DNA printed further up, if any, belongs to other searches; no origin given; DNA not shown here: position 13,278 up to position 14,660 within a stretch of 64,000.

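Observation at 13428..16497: THUMP methylase with an atypical catalytic motif, translationally coupled to a 664-aa unknown membrane protein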

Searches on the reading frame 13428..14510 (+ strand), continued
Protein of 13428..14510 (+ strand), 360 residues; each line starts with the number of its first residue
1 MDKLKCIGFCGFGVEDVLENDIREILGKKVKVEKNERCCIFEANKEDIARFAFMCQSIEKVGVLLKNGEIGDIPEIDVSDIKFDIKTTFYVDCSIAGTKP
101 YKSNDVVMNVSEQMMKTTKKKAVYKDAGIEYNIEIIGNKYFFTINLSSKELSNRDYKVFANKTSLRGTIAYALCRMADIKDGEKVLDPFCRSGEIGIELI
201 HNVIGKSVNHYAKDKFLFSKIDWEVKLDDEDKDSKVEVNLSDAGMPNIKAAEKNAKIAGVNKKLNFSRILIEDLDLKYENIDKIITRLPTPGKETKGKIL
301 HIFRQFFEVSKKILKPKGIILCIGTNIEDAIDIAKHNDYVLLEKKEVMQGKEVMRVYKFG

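Call 10: search_solved_structures(query=window:13428-14510:+, max_evalue=0.01, show_alignments=4)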
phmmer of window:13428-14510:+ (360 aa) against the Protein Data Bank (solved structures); distinct sequences matched with E-value up to 0.01: 4.
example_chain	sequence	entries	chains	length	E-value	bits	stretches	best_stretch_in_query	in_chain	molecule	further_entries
3ldu_A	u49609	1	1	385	1.1e-11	48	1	6-304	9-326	Putative methylase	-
3tlj_A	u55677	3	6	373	1.8e-10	43.9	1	127-200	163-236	tRNA (guanine N2-)-methyltransferase Trm14 | Crystal structure of Trm14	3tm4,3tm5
3tma_A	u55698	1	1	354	1.4e-09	41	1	88-212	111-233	methyltransferase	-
3k0b_A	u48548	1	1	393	4e-05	26.3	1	106-293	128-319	predicted N6-adenine-specific DNA methylase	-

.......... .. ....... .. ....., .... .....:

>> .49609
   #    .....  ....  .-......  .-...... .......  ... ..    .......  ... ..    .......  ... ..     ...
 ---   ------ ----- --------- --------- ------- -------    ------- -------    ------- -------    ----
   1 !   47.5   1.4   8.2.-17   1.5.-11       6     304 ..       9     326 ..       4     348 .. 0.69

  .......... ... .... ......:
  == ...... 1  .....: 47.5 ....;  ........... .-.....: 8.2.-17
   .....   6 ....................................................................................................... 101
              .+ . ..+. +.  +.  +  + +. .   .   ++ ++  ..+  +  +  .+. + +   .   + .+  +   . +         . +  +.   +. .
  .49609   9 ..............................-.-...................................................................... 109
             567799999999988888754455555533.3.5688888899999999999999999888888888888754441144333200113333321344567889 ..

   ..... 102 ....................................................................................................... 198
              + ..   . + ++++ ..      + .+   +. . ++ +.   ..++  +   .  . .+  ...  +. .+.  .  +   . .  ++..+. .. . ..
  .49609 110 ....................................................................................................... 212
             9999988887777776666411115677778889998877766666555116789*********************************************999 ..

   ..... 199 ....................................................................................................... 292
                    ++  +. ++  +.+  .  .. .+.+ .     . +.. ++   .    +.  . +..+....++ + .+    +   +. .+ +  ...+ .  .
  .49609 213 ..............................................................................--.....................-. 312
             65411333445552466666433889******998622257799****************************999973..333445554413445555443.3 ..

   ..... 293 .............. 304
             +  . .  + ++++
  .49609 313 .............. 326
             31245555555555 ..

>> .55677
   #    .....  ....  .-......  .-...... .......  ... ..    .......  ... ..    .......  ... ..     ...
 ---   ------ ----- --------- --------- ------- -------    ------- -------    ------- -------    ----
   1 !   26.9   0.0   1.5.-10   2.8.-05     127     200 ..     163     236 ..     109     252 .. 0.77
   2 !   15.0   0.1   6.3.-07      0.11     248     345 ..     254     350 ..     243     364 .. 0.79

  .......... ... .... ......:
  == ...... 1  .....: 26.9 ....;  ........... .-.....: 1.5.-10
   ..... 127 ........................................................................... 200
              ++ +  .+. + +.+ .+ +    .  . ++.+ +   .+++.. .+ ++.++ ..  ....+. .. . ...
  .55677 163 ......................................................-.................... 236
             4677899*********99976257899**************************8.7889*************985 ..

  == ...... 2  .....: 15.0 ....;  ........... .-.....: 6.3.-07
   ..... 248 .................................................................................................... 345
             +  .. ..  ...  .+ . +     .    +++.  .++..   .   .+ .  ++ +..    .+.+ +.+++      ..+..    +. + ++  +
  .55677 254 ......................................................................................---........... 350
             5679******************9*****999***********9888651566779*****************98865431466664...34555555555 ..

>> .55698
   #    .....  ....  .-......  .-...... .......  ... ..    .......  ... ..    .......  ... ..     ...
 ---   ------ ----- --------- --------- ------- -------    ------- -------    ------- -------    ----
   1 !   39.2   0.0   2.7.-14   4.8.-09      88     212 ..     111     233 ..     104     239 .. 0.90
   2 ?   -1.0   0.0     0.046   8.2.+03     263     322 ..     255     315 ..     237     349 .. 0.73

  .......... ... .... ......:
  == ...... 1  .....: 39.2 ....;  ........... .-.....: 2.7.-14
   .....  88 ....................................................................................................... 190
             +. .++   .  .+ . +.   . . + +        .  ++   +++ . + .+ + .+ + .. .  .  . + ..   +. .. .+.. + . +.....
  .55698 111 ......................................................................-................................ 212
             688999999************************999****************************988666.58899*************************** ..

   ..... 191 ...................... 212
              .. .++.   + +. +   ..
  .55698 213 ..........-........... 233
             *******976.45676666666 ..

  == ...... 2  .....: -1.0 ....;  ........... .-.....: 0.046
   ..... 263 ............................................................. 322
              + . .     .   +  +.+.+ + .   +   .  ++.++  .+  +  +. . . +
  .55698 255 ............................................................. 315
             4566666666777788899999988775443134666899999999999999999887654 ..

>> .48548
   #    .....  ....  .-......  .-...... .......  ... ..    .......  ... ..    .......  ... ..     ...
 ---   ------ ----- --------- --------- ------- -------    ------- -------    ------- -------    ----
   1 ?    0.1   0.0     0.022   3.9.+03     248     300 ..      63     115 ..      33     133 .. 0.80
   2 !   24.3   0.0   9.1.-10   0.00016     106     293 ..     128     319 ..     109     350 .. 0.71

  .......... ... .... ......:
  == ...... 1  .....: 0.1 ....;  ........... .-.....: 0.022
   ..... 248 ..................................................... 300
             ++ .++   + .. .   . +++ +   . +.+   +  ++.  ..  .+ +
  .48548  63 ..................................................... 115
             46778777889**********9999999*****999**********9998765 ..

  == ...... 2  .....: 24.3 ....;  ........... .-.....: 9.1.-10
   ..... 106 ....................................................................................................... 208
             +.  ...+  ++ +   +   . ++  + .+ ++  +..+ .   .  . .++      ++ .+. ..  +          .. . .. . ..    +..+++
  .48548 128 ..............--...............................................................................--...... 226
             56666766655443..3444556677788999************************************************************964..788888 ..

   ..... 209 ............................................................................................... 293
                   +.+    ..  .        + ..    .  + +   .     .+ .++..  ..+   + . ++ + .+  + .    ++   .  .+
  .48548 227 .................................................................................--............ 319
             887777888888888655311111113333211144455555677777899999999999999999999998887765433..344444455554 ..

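Call 13: find_encoding_contigs(protein=P0003, flank=6000, max_places=2)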
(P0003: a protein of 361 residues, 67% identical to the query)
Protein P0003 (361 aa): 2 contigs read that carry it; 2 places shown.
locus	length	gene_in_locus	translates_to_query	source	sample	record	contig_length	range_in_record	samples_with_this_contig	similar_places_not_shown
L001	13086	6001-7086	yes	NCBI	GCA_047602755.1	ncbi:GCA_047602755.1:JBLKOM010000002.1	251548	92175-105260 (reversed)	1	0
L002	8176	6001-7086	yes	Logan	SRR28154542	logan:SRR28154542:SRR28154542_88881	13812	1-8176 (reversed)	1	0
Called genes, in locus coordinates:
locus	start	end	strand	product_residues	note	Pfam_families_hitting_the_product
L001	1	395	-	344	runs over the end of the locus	PF13439:Glyco_transf_4, PF00534:Glycos_transf_1, PF13692:Glyco_trans_1_4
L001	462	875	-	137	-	-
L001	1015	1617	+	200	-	PF27325:MJ0538, PF01978:TrmB (weak)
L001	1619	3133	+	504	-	PF04079:SMC_ScpB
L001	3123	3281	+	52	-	-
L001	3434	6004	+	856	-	PF00521:DNA_topoisoIV, PF03989:DNA_gyraseA_C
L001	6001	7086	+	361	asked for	PF01170:UPF0020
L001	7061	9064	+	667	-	-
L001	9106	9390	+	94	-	PF02686:GatC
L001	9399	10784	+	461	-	PF01425:Amidase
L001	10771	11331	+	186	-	PF13302:Acetyltransf_3, PF13420:Acetyltransf_4, PF00583:Acetyltransf_1 (weak)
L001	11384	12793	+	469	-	PF02934:GatB_N, PF02637:GatB_Yqey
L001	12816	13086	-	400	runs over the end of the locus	PF00149:Metallophos, PF12850:Metallophos_2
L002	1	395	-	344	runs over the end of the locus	PF13439:Glyco_transf_4, PF00534:Glycos_transf_1, PF13692:Glyco_trans_1_4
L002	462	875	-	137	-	-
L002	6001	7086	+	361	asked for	PF01170:UPF0020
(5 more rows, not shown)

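Call 14: find_encoding_contigs(protein=P0006, flank=6000, max_places=2)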
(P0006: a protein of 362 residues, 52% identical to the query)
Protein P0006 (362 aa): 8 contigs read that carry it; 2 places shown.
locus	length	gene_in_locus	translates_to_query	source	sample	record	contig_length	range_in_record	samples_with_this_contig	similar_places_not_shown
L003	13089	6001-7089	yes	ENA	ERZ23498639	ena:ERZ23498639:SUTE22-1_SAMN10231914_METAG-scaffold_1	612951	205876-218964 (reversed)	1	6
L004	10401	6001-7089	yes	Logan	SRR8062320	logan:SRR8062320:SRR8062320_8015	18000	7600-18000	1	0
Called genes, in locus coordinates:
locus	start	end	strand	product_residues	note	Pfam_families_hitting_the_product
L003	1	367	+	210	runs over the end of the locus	PF27325:MJ0538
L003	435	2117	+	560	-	PF04079:SMC_ScpB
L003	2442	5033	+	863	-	PF00521:DNA_topoisoIV, PF03989:DNA_gyraseA_C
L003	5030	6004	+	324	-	PF01073:3Beta_HSD, PF01370:Epimerase, PF02719:Polysacc_synt_2 (faint), PF04321:RmlD_sub_bind (weak), PF16363:GDP_Man_Dehyd, PF07993:NAD_binding_4 (weak)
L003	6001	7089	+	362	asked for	PF22020:RlmL_1st (faint), PF01170:UPF0020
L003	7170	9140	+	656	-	-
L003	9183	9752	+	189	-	PF14018:DUF4234 (weak)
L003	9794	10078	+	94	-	PF02686:GatC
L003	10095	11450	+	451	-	PF01425:Amidase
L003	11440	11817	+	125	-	PF03819:MazG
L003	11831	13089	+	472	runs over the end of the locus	PF02934:GatB_N, PF02637:GatB_Yqey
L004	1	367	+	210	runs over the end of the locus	PF27325:MJ0538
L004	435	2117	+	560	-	PF04079:SMC_ScpB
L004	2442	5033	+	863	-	PF00521:DNA_topoisoIV, PF03989:DNA_gyraseA_C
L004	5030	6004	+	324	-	PF01073:3Beta_HSD, PF01370:Epimerase, PF02719:Polysacc_synt_2 (faint), PF04321:RmlD_sub_bind (weak), PF16363:GDP_Man_Dehyd, PF07993:NAD_binding_4 (weak)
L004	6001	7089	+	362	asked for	PF22020:RlmL_1st (faint), PF01170:UPF0020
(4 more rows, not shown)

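Call 19: find_encoding_contigs(protein=P0004, flank=5000, max_places=1)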
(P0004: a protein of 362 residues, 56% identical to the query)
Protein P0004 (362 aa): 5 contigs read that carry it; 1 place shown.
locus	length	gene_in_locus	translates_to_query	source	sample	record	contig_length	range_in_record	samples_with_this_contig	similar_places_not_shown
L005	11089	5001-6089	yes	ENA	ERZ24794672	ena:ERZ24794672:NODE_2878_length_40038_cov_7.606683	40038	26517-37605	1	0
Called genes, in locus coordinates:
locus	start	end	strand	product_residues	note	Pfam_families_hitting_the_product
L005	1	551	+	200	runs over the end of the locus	PF27325:MJ0538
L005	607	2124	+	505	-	PF04079:SMC_ScpB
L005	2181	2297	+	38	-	-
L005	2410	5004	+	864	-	PF00521:DNA_topoisoIV, PF03989:DNA_gyraseA_C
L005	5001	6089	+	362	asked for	PF01170:UPF0020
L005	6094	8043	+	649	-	-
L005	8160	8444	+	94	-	PF02686:GatC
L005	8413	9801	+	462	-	PF01425:Amidase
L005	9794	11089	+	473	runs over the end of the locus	PF02934:GatB_N, PF02637:GatB_Yqey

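Call 20: find_encoding_contigs(protein=P0008, flank=5000, max_places=1)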
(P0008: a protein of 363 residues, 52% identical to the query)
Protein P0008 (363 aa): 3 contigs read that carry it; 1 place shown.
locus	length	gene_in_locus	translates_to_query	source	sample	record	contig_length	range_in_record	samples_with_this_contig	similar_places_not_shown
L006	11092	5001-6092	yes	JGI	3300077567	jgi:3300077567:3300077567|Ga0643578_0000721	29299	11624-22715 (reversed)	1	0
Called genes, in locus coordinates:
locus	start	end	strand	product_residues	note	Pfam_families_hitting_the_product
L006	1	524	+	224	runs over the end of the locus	PF27325:MJ0538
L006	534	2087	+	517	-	PF04079:SMC_ScpB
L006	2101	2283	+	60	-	-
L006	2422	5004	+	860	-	PF00521:DNA_topoisoIV, PF03989:DNA_gyraseA_C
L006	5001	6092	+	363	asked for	PF01170:UPF0020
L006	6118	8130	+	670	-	-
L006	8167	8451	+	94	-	PF02686:GatC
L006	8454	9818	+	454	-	PF01425:Amidase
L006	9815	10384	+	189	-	PF13302:Acetyltransf_3, PF13420:Acetyltransf_4, PF00583:Acetyltransf_1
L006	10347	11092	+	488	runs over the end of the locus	PF02934:GatB_N, PF02637:GatB_Yqey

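Call 21: find_encoding_contigs(protein=P0013, flank=5000, max_places=1)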
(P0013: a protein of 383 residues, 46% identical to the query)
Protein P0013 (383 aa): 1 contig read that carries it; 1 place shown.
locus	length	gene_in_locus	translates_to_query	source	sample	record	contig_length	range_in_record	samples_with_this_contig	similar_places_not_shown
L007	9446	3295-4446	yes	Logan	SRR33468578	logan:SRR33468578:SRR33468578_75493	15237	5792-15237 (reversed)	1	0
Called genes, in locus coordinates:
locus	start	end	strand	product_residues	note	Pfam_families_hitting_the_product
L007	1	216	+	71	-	?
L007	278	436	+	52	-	-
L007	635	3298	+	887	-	PF00521:DNA_topoisoIV, PF03989:DNA_gyraseA_C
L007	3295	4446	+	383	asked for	PF22020:RlmL_1st (weak), PF01170:UPF0020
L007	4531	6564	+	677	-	-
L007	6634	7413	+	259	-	PF01048:PNP_UDP_1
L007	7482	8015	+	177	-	PF00156:Pribosyltran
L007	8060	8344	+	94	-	PF02686:GatC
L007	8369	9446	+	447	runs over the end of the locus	PF01425:Amidase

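Call 36: find_related_loci(query=A1, collection=genome_contigs, flank=8000)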
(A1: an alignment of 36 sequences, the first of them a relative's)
Query A1 (360 aa) in genome_contigs; peptide patterns used: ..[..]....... (x = any residue, [..] = any of these).
406 stretches matched a pattern; 276 encode a relative of the query (tblastn E <= 1e-3); the best 80 are kept; 80 distinct loci.
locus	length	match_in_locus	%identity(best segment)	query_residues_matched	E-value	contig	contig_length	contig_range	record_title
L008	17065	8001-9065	67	3-359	1e-155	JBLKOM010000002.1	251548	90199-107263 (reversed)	MAG: Candidatus Woesearchaeota archaeon isolate MAG.221 NODE_54_length_251548_cov_14.446727, whole genome shotgun sequen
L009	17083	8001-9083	53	3-360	8e-118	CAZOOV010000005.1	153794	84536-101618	MAG TPA_asm: uncultured Methanosarcinales archaeon isolate binchicken_co141_553 genome assembly, contig: NODE_204_length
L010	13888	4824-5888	37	3-359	6e-54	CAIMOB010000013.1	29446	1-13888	uncultured archaeon isolate AlinenSediments_bin-2373 genome assembly, contig: bin-2373:13/60, whole genome shotgun seque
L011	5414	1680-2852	33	1-359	3e-51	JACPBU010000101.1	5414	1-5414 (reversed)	MAG: Candidatus Woesearchaeota archaeon isolate NC_groundwater_265_Ag_S-0.2um_45_7 S5_GD2017_2_S2_scaffold_16571, whole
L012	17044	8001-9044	35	3-352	7e-51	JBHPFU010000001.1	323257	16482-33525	Nanoarchaeota archaeon isolate SAG AM-311-K19 NODE_1_length_323257_cov_31.942123, whole genome shotgun sequence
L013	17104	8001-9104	34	13-356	8e-50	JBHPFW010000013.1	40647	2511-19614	Nanoarchaeota archaeon isolate SAG AM-311-K23 NODE_13_length_40647_cov_28.319595, whole genome shotgun sequence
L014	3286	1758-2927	32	2-359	2e-49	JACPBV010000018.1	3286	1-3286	MAG: Candidatus Woesearchaeota archaeon isolate NC_groundwater_266_Ag_S-0.2um_46_18 S5_GD2017_2_S2_scaffold_24572, whole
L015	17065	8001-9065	36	3-359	1e-48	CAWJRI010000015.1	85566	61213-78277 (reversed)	MAG: uncultured archaeon isolate MFD03726.bin.2.37 genome assembly, contig: contig_51595, whole genome shotgun sequence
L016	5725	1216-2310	34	13-360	6e-48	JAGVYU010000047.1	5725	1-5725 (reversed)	Candidatus Woesearchaeota archaeon isolate RIFCSPHIGHO2_01_FULL_47_16 rifcsphigho2_01_scaffold_44173, whole genome shotg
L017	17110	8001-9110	32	4-359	1e-47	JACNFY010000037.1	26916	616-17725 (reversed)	MAG: Nanobdellati archaeon isolate NIOZ-UU113 NIOZ-UU_NODE_2043_length_26916_cov_11.0813, whole genome shotgun sequence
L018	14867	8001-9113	33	1-360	1e-47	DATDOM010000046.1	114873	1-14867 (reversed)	MAG TPA_asm: Candidatus Nanoarchaeia archaeon isolate SMAG_U7894 k141_1154275, whole genome shotgun sequence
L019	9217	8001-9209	32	4-360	4e-47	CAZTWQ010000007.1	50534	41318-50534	MAG TPA_asm: uncultured Methanosarcinales archaeon isolate binchicken_co28_237 genome assembly, contig: NODE_491_length_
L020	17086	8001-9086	33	13-359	5e-47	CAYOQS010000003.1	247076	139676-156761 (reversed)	MAG TPA_asm: uncultured Methanosarcinales archaeon isolate SRP332253_co2_156 genome assembly, contig: NODE_18_length_247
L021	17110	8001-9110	35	3-359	6e-47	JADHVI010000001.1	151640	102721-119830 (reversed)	MAG: Candidatus Woesearchaeota archaeon isolate BS150m-G68 BS-150m-C47, whole genome shotgun sequence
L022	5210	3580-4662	33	13-360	2e-46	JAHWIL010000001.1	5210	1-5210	MAG: Candidatus Woesearchaeota archaeon isolate YT1_286 k127_438153, whole genome shotgun sequence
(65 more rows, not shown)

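Call 54: predict_structure(alignment_id=A1)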
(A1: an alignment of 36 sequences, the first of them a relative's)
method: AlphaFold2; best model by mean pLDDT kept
length: 360 residues; sequences in the alignment: 36
mean_pLDDT: 95.6   pTM: 0.92
mean pLDDT of the five models: 95.6, 95.4, 95.3, 95.2, 95.2
residues with pLDDT >= 90: 334; 70-90: 25; 50-70: 1; < 50: 0
segments of 3 or more residues with pLDDT < 50: none
pLDDT, mean of each block of 10 residues (from residue 1): 93 98 96 98 97 97 98 95 94 94 97 97 92 97 96 90 90 98 98 98 96 93 92 96 97 97 98 98 97 87 98 97 96 98 95 96
secondary structure, 60 per line:
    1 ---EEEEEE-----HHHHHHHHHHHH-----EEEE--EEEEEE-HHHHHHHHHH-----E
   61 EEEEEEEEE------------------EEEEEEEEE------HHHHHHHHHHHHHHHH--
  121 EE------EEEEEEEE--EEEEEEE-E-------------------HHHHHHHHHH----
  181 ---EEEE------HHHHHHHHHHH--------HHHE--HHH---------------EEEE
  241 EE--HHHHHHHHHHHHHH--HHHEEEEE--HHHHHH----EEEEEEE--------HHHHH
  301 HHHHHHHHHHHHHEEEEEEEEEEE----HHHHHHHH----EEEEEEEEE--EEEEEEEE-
elements in order: E4-9 H15-26 E32-35 E38-43 H45-54 E60-69 E88-96 H103-118 E129-136 E139-145 H167-176 E184-187 H194-204 E237-242 H245-258 E264-268 H271-276 E281-287 H296-313 E314-324 H329-336 E341-349 E352-359
